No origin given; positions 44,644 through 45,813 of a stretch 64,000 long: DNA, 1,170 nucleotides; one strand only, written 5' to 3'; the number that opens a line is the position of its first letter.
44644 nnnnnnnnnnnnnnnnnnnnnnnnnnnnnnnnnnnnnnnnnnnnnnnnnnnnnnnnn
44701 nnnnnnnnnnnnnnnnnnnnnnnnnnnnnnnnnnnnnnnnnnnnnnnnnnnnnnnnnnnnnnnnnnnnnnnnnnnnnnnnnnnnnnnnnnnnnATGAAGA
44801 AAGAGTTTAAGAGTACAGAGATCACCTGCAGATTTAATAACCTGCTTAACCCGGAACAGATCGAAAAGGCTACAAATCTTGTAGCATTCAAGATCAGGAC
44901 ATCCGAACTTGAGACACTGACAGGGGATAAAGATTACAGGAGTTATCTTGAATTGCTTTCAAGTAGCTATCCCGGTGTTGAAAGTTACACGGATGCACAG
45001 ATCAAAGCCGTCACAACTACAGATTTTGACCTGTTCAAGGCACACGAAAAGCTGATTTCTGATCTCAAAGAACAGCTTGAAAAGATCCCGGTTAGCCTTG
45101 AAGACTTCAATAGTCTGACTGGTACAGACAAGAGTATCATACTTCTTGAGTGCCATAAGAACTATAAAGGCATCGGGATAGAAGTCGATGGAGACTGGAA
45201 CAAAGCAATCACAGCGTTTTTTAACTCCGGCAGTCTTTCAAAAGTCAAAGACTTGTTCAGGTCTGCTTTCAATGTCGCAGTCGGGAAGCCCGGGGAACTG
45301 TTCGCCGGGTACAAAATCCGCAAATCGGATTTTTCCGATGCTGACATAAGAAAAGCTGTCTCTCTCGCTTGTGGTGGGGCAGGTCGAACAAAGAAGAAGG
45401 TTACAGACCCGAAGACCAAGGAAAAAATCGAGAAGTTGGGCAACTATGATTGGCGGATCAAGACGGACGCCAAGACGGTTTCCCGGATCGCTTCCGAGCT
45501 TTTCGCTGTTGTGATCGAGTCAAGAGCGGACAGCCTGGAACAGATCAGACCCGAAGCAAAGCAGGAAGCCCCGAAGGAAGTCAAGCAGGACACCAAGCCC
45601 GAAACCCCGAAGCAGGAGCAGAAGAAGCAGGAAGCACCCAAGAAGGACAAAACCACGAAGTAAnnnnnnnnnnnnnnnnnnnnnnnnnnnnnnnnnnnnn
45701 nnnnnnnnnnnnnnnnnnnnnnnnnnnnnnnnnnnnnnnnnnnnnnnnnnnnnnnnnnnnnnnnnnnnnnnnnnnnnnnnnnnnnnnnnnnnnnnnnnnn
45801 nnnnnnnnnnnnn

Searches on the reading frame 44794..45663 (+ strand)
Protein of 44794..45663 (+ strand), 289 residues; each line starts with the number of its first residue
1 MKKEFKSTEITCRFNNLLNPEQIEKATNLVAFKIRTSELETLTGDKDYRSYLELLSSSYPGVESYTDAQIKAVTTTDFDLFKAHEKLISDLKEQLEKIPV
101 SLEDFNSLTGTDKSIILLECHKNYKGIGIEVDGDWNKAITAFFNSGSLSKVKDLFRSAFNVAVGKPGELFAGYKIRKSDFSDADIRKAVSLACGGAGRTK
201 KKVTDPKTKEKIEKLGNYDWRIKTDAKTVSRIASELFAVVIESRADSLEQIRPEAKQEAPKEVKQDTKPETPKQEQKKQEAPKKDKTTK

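Call 11: search_protein_families(library=pfam, proteins=[window:44794-45663:+], max_evalue=0.01)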
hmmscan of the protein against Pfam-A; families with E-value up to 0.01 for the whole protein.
window:44794-45663:+ (289 aa): 0 families

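Call 12: search_protein_families(library=phrogs, proteins=[window:44794-45663:+], max_evalue=0.01)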
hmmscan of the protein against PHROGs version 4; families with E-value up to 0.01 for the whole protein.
window:44794-45663:+ (289 aa): 0 families

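Call 20: search_dna_similar(query=window:44794-45663:+, collection=phages, mode=protein, max_rows=15, max_evalue=0.01)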
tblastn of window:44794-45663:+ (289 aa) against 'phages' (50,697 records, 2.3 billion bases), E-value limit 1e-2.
No match.

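Call 21: find_related_loci(query=window:44794-45663:+, collection=viral_contigs, flank=6000)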
Query window:44794-45663:+ (289 aa) in viral_contigs; peptide patterns used: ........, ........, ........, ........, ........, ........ (x = any residue, [..] = any of these).
43 stretches matched a pattern, but none encodes a relative of the query by tblastn (E <= 1e-3).

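Call 23: find_homologous_proteins(query=window:44794-45663:+)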
Query window:44794-45663:+ (289 aa): 3 proteins with E <= 0.001 among 1330 candidates.
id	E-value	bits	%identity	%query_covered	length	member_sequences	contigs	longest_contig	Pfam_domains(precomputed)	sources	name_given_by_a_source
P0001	1.3e-182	623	100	100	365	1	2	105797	-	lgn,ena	-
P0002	1.8e-109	384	67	90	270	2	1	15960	-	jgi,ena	-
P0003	1.7e-100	354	59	98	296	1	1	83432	-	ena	-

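Call 24: find_encoding_contigs(protein=P0002, flank=10000)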
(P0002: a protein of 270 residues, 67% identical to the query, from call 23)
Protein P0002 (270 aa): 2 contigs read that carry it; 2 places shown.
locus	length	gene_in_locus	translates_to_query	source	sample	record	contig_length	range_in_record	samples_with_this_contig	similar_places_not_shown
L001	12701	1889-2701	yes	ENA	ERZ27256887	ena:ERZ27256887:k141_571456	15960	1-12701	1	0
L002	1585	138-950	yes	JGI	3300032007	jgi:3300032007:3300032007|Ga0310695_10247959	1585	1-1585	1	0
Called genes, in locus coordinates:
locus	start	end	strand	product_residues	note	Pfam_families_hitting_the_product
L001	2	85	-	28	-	?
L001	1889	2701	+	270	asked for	-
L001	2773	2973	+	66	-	-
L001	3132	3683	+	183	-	-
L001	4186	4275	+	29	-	-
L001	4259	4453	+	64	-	-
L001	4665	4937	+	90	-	-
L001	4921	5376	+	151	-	-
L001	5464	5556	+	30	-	-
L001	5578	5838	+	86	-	PF02229:PC4 (weak)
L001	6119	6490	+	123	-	-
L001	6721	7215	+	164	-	-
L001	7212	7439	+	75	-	-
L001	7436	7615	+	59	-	-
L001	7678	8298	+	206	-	-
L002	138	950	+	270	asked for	-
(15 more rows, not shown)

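Call 25: find_encoding_contigs(protein=P0003, flank=10000)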
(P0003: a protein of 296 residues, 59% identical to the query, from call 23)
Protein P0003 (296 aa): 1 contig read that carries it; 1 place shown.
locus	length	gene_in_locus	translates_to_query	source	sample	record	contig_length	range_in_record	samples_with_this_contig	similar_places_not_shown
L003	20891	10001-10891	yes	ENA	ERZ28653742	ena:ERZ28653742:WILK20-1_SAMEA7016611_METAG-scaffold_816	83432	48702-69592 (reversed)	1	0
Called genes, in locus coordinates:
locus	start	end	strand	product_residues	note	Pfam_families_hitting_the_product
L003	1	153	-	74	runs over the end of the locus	-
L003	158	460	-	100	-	-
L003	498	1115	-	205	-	PF00574:CLP_protease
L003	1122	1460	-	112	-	-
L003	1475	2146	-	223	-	PF02562:PhoH, PF13245:AAA_19 (faint)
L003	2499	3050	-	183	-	-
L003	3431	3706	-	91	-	PF00216:Bac_DNA_binding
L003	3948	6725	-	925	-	-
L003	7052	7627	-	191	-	-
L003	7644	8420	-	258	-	PF01541:GIY-YIG (weak)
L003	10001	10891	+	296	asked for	-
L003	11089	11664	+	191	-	-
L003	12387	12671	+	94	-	-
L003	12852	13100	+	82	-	-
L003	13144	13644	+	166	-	-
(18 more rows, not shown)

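Call 26: find_encoding_contigs(protein=P0001, flank=10000)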
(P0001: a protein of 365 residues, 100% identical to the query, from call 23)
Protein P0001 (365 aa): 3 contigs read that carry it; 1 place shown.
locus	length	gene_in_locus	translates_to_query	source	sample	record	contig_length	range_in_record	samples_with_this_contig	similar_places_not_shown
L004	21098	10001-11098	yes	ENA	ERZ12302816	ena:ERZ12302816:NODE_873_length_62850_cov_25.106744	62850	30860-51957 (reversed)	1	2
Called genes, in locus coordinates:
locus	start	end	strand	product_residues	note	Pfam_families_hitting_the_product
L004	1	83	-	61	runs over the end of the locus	-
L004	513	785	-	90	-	PF00216:Bac_DNA_binding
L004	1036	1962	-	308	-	-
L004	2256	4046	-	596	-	-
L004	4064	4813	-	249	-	PF01844:HNH, PF13395:HNH_4, PF14279:HNH_5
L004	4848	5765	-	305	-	-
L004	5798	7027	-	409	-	PF02195:ParB_N, PF17762:HTH_ParB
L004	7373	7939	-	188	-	-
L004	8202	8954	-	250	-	PF01541:GIY-YIG (weak)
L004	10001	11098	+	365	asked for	-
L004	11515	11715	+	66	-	-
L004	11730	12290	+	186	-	-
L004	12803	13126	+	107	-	-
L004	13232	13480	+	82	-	-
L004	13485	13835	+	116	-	-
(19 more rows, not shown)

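Call 36: find_homologous_proteins(query=A2, max_evalue=0.01)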
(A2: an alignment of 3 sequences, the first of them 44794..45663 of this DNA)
Query A2 (3 sequences) (289 aa, profile of the alignment): 5 proteins with E <= 0.01 among 7065 candidates.
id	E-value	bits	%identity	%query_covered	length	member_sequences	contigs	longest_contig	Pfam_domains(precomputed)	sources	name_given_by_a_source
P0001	4.3e-163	560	100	100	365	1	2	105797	-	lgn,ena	-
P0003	7.6e-159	546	59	98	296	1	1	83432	-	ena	-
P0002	6.7e-155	533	67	90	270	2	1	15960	-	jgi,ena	-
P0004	2.6e-56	209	42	88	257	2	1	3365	-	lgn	-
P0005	1.3e-34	138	36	82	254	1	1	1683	-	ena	-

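Call 37: find_encoding_contigs(protein=P0004, flank=10000)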
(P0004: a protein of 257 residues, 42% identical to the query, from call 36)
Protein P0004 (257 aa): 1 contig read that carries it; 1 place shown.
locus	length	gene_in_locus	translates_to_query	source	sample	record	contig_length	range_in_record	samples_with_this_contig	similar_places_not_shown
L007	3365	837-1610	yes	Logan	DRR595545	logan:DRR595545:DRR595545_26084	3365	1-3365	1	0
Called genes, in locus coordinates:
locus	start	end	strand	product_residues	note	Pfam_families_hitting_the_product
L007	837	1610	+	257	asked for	-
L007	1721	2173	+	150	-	-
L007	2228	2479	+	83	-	-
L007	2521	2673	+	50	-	-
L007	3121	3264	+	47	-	-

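Call 38: find_encoding_contigs(protein=P0005, flank=10000)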
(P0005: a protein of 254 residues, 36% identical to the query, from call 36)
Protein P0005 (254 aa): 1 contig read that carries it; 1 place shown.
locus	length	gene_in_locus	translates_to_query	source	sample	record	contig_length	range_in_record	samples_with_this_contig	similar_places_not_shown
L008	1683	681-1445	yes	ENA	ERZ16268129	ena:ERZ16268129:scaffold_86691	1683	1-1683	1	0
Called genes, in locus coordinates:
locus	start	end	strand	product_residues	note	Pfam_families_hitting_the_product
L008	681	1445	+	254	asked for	-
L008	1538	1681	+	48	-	?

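Call 56: predict_structure(alignment_id=A5)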
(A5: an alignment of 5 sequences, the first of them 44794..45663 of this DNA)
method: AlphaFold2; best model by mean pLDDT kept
length: 289 residues; sequences in the alignment: 5
mean_pLDDT: 72.8   pTM: 0.56
mean pLDDT of the five models: 72.8, 65.9, 60.9, 57.9, 42.2
residues with pLDDT >= 90: 17; 70-90: 194; 50-70: 38; < 50: 40
segments of 3 or more residues with pLDDT < 50: 1-4, 255-289
pLDDT, mean of each block of 10 residues (from residue 1): 53 76 83 82 86 90 88 88 88 88 71 74 62 82 84 81 61 71 85 77 85 78 78 79 71 45 36 31 31
secondary structure, 60 per line:
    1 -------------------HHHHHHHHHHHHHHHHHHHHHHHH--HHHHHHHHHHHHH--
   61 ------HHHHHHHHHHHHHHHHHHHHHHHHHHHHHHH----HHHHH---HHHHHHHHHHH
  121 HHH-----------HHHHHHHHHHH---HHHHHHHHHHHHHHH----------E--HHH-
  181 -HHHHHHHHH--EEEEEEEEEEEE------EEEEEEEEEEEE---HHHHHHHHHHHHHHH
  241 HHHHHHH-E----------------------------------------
elements in order: H20-43 H46-58 H67-97 H102-106 H110-123 H135-145 H149-163 H182-190 E193-204 E211-222 H226-247

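Call 57: search_protein_representatives(alignment_id=A5)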
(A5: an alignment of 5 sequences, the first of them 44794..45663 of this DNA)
Query: 5 sequences, 270 profile positions. Proteins with E-value up to 0.001 (for the whole library): 78; up to 1e-10: 69; up to 1e-30: 28. The best 78 are listed.
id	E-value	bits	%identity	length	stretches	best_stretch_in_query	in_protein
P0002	3.3e-135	466.1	-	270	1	1-270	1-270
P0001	4.6e-135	465.6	-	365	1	1-270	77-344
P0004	1.6e-112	391.7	-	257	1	1-257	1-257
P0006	3.4e-77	275.9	-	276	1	1-263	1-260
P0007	1.9e-67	243.9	-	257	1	11-258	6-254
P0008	9.0e-57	208.9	-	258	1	11-250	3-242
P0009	7.1e-52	192.8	-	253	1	12-263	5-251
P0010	1.9e-50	188.2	-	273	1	2-263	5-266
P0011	2.1e-49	184.7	-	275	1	10-259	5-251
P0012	7.3e-47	176.4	-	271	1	12-258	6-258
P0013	1.2e-42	162.5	-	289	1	11-263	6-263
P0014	1.5e-42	162.2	-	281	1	12-263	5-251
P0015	3.8e-42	160.9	-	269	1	26-267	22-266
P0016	2.1e-41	158.5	-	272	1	1-260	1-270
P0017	1.8e-40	155.4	-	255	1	2-252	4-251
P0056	7.4e-19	84.5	-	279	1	28-268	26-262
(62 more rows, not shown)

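Call 61: search_protein_families(library=pfam, alignment_id=A6, max_evalue=0.01)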
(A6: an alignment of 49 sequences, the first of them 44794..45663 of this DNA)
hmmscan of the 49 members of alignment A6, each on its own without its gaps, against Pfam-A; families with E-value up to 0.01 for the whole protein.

A. member 1, window:44794-45663:+ (289 aa): 0 families

B. families by the number of members that match (of 49 scanned): 3 families
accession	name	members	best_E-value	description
PF18163.6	LD_cluster2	1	1.2e-05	SLOG cluster2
PF21395.2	Arc_capsid_dom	1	0.00017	Activity-regulated cytoskeleton-associated protein, capsid domain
PF00043.30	GST_C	1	0.0097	Glutathione S-transferase, C-terminal domain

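Call 62: find_homologous_proteins(query=A6, max_evalue=0.00001)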
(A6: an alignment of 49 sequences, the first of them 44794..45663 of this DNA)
Query A6 (49 sequences) (289 aa, profile of the alignment): 5 proteins with E <= 0.00001 among 6960 candidates.
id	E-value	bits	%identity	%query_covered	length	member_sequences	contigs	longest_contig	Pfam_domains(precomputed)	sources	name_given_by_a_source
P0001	5.2e-70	254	100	100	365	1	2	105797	-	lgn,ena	-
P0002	5.9e-70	254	67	90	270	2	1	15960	-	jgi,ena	-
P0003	1.4e-68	249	59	98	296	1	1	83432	-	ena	-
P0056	2.3e-65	239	21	85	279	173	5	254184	-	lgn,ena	-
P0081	1.3e-61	226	-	-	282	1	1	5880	-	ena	-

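Call 63: find_encoding_contigs(protein=P0056, flank=4000, max_places=5)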
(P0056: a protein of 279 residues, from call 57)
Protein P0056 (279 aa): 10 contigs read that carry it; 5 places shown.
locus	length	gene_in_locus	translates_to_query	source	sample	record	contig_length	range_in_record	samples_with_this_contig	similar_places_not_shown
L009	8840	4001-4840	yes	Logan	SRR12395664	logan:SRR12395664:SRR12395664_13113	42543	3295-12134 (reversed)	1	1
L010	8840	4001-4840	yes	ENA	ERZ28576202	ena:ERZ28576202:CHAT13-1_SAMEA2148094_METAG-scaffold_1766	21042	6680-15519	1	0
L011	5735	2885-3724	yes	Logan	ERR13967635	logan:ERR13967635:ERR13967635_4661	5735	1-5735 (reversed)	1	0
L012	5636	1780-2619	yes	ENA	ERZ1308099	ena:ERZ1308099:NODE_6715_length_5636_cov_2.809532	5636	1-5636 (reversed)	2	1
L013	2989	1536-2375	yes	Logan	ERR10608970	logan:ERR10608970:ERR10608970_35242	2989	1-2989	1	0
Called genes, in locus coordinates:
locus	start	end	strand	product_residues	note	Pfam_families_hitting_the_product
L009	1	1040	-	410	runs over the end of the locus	PF27199:YonV_C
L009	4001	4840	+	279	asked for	-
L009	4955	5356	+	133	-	-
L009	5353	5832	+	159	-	-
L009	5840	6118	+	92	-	-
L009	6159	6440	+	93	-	PF13443:HTH_26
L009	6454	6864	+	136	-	-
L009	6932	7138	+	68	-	-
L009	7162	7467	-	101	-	-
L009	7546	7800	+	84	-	-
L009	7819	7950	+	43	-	-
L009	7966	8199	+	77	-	-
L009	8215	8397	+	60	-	-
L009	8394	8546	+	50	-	-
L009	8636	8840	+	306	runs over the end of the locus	-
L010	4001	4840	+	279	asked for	-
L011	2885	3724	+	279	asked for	-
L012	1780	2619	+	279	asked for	-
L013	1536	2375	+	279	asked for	-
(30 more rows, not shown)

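Call 64: find_encoding_contigs(protein=P0081, flank=4000)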
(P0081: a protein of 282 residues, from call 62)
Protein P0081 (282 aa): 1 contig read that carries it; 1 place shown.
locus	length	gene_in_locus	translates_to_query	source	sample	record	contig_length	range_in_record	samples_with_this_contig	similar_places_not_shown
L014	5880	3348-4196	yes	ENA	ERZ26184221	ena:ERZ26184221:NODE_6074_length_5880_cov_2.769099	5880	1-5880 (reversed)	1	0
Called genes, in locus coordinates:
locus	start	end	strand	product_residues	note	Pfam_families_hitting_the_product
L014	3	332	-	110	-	?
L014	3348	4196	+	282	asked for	-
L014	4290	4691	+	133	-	-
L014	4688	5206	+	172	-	-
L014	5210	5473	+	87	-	-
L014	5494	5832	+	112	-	PF13443:HTH_26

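Call 72: search_dna_similar(query=P0056, collection=phages, mode=protein, max_evalue=0.001, max_rows=20)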
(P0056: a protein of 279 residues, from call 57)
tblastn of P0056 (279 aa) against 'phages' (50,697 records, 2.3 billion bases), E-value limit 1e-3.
No match.

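Call 81: search_dna_similar(query=L009:3-1040:-, collection=phages, mode=protein, max_evalue=0.001, max_rows=25, rows=spread)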
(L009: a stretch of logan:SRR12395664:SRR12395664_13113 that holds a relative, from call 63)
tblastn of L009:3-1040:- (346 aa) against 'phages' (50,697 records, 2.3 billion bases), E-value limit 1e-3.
Records with a match: 56; places in all: 61; records where one place covers at least 80% of the query: 50.
Best place of each record, by identity: <60% 56.
By first word of the organism name: Bacillus 24; Acinetobacter 15; Fusobacterium 4; Pseudoalteromonas 3; Clostridioides 2; Staphylococcus 2; Aeromonas 2; Alicyclobacillus 1; Edwardsiella 1; Vibrio 1; and 1 more.
By host as written in the record: Bacillus subtilis BEST7003 9; Acinetobacter baumannii 7; Bacillus subtilis 5; Bacillus subtilis subsp. subtilis str. 168 5; - 3; Bacillus subtilis Delta6 3; Staphylococcus chromogenes 2; Fusobacterium nucleatum 2; and 16 more.
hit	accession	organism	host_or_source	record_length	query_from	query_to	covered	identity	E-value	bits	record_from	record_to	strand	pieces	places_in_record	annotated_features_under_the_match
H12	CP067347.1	Clostridioides phage ES-S-0107-01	Clostridioides sp. ES-S-0107-01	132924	7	346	98%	39.7%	1e-62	221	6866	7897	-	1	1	record has no annotation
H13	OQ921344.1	Bacillus phage SPbetaL4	Bacillus subtilis BEST7003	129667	6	346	99%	37.9%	9e-59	210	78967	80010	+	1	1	hypothetical protein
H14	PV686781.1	Alicyclobacillus phage MMB025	Alicyclobacillus acidoterrestris MMB007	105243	7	346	98%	37.5%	3e-62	220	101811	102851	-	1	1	homing endonuclease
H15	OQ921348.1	Bacillus phage SPbetaL8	Bacillus subtilis BEST7003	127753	7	346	98%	35.7%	3e-56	202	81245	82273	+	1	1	hypothetical protein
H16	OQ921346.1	Bacillus phage SPbetaL6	Bacillus subtilis BEST7003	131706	7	346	98%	35.7%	4e-56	202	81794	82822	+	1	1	hypothetical protein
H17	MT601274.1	Bacillus phage vB_BsuS-Goe13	Bacillus subtilis Delta6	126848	7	346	98%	35.7%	4e-56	202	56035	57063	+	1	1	hypothetical: hypothetical protein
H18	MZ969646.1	Bacillus phage BUCT082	Bacillus subtilis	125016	6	346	99%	35.6%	1e-53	195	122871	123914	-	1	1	hypothetical protein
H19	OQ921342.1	Bacillus phage SPbetaL2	Bacillus subtilis BEST7003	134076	5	346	99%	35.0%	2e-55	201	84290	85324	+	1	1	hypothetical protein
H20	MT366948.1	Bacillus phage Hyb3phi3Ts-SPbeta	Bacillus subtilis subsp. subtilis str. ...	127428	6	346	99%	34.8%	5e-55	199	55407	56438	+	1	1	hypothetical protein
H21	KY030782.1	Bacillus phage phi3T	Bacillus subtilis str. 168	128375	6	346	99%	34.8%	5e-55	199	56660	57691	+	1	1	hypothetical protein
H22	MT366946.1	Bacillus phage Hyb1phi3Ts-SPbeta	Bacillus subtilis subsp. subtilis str. ...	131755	6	346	99%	34.8%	5e-55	199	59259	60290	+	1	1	hypothetical protein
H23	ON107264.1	Bacillus phage BUCT083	Bacillus subtilis subsp. subtilis str. ...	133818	6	346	99%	34.8%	5e-55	199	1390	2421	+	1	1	hypothetical protein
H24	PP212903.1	Staphylococcus phage PT94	Staphylococcus chromogenes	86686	6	346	99%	32.0%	2e-36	145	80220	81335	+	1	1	hypothetical protein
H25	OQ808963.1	Fusobacterium phage vB_FnuS_FNU2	Fusobacterium nucleatum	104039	4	346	99%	30.4%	3e-29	124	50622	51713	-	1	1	hypothetical protein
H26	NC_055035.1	Fusobacterium phage Fnu1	Fusobacterium nucleatum ATCC 10953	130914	4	346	99%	30.4%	3e-29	124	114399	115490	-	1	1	hypothetical protein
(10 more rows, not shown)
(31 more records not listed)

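Call 82: get_annotated_region(hit=H21, flank=6000)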
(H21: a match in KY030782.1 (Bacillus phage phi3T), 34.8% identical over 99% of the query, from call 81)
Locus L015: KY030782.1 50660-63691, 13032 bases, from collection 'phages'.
description: Bacillus phage phi3T, complete genome.
organism: Bacillus phage phi3T (NCBI taxid 10736)
taxonomy: Viruses; Duplodnaviria; Heunggongvirae; Uroviricota; Caudoviricetes; Spbetavirus
host: Bacillus subtilis str. 168; source: -; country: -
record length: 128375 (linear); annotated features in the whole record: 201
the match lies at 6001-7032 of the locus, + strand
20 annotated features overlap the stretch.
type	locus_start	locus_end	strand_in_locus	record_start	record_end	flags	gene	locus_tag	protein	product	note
CDS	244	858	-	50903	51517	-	-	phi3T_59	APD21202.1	hypothetical protein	phi3T_59; similar to SPbeta: NP_046615.1_63|yonO|hypothetical_protein, eval 1E-91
CDS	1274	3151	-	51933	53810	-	-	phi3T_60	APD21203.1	hypothetical protein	phi3T_60; similar to SPbeta: NP_046615.1_63|yonO|hypothetical_protein, eval 0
CDS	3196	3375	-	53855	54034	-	-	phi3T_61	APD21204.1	hypothetical protein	phi3T_61; similar to SPbeta: NP_046616.1_64|yonP|hypothetical_protein, eval 2E-23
CDS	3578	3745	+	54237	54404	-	-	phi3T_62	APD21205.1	hypothetical protein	phi3T_62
CDS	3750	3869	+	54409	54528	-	-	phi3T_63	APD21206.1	hypothetical protein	phi3T_63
CDS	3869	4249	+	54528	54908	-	-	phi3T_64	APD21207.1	hypothetical protein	phi3T_64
CDS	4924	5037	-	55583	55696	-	-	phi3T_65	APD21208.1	hypothetical protein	phi3T_65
CDS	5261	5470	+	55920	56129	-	-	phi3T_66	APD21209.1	hypothetical protein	phi3T_66; similar to SPbeta: NP_046619.1_67|yonT|hypothetical_protein, eval 1E-15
CDS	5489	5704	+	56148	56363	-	-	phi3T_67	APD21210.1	hypothetical protein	phi3T_67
CDS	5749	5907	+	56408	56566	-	-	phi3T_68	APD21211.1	hypothetical protein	phi3T_68; similar to SPbeta: NP_046620.1_68|yonU|hypothetical_protein, eval 3E-27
CDS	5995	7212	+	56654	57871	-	-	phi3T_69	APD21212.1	hypothetical protein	phi3T_69; similar to SPbeta: NP_046621.1_69|yonV|hypothetical_protein, eval 2E-140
CDS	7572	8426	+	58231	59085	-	-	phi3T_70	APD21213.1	hypothetical protein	phi3T_70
CDS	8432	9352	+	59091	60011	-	-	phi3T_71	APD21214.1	hypothetical protein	phi3T_71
CDS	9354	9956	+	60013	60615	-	-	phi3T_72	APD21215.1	hypothetical protein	phi3T_72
CDS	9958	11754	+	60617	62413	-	-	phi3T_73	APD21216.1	superfamily I DNA and RNA helicase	phi3T_73; COG0210, UvrD, Superfamily I DNA and RNA helicase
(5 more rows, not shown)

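Call 83: get_annotated_region(hit=H12, flank=6000)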
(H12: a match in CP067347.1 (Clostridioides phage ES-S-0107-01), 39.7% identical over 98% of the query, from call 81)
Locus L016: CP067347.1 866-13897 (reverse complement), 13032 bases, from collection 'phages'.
description: Clostridioides phage ES-S-0107-01, complete sequence.
organism: Clostridioides phage ES-S-0107-01 (NCBI taxid 2802960)
taxonomy: Viruses; Duplodnaviria; Heunggongvirae; Uroviricota; Caudoviricetes
host: Clostridioides sp. ES-S-0107-01; source: soil; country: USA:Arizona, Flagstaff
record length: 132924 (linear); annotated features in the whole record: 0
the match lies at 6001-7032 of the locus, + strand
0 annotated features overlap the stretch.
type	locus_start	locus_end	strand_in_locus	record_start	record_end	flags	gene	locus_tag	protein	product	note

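Call 86: find_related_loci(query=A5, collection=genome_contigs, flank=4000)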
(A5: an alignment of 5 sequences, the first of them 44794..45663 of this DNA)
Query A5 (289 aa) in genome_contigs; peptide patterns used: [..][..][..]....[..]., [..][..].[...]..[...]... (x = any residue, [..] = any of these).
110 stretches matched a pattern, but none encodes a relative of the query by tblastn (E <= 1e-3).

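Call 87: find_related_loci(query=A5, collection=viral_contigs, flank=4000)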
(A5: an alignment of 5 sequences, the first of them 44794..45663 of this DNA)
Query A5 (289 aa) in viral_contigs; peptide patterns used: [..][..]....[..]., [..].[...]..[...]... (x = any residue, [..] = any of these).
95 stretches matched a pattern; 1 encode a relative of the query (tblastn E <= 1e-3); 1 distinct loci.
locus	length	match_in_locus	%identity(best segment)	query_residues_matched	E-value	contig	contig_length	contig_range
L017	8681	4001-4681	28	34-253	4e-21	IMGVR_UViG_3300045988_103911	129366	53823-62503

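Call 104: search_protein_families(library=phrogs, alignment_id=A6, max_evalue=0.001)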
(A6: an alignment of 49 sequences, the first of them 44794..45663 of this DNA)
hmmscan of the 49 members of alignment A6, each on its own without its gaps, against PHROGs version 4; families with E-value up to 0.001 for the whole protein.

A. member 1, window:44794-45663:+ (289 aa): 0 families

B. families by the number of members that match (of 49 scanned): 2 families
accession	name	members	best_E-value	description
phrog_25464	-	1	7.9e-05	-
phrog_23755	-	1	0.00083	-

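Call 105: search_solved_structures(query=A6, max_evalue=1)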
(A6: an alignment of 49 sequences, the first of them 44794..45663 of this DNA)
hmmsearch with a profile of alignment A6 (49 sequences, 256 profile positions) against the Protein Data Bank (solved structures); distinct sequences matched with E-value up to 1: 17.
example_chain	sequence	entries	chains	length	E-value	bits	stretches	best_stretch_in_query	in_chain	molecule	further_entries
5nt1_A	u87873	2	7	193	0.094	15.4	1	32-110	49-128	E3 ubiquitin/ISG15 ligase TRIM25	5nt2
4ltb_A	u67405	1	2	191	0.1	15.3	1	32-110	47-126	Tripartite motif-containing 25 variant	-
2l0p_A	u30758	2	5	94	0.11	15.2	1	40-95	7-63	S100 calcium binding protein A1 | Protein S100-A1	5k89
3ni0_A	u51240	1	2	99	0.11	15.2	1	38-100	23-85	Bone marrow stromal antigen 2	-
2lhl_A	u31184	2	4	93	0.11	15.1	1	41-95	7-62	Protein S100-A1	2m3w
2lls_A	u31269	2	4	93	0.11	15.1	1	41-95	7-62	Protein S100-A1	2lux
2llt_A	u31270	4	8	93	0.12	15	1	41-95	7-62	Protein S100-A1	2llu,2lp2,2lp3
1k2h_A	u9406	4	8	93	0.12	15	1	41-95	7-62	S-100 protein, alpha chain | Protein S100-A1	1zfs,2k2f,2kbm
8vk3_J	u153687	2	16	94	0.29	13.8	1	38-95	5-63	Protein S100A1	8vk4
2jpt_A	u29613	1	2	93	0.29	13.8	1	41-95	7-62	Protein S100-A1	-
3q6d_A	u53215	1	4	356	0.29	13.8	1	182-240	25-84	Proline dipeptidase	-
7kl6_A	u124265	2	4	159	0.33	13.6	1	9-86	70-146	Phosphoribosyltransferase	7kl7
2osz_A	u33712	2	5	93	0.35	13.5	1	28-97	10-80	Nucleoporin p58/p45 | Nucleoporin Nup58/Nup45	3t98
4cfg_A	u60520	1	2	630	0.39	13.3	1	32-110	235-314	E3 UBIQUITIN/ISG15 LIGASE TRIM25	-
7vzm_A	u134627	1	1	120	0.6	12.7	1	96-135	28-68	AcrIE4-F7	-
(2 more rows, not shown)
